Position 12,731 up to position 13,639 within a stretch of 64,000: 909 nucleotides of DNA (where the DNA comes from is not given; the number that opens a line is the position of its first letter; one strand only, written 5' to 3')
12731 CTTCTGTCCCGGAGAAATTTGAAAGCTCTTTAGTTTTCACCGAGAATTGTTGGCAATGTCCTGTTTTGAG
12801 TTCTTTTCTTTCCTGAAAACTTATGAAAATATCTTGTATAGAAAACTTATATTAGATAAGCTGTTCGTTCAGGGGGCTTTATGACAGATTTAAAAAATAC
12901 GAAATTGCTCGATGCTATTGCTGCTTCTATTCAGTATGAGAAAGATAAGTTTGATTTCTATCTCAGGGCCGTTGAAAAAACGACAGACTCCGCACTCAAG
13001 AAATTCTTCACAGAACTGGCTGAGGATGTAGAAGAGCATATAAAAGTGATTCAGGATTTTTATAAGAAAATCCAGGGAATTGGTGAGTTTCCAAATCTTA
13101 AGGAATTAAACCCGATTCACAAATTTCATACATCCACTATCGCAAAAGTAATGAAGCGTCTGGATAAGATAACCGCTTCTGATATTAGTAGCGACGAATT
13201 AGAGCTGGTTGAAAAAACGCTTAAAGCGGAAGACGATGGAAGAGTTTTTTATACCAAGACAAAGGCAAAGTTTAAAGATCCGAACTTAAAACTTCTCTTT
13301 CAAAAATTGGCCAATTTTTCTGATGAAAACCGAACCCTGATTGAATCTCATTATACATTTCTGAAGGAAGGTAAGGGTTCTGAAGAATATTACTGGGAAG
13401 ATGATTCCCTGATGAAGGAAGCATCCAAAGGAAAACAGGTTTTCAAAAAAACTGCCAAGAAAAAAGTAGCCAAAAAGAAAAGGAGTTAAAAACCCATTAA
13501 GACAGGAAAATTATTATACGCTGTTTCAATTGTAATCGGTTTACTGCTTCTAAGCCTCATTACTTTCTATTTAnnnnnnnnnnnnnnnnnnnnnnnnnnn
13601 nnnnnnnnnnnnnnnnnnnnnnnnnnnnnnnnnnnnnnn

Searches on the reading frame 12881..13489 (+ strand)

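Call 18: search_protein_families(library=pfam, proteins=[window:12881-13489:+], max_evalue=0.001)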
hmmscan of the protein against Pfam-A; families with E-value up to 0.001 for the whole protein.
window:12881-13489:+ (202 aa): 2 families
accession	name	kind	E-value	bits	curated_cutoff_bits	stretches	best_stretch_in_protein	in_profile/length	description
PF09537.16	DUF2383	-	1.9e-08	34.8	30.8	1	11-63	4-56/111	Domain of unknown function (DUF2383)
PF02915.23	Rubrerythrin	-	7.2e-07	30.1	22.8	1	12-69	2-61/137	Rubrerythrin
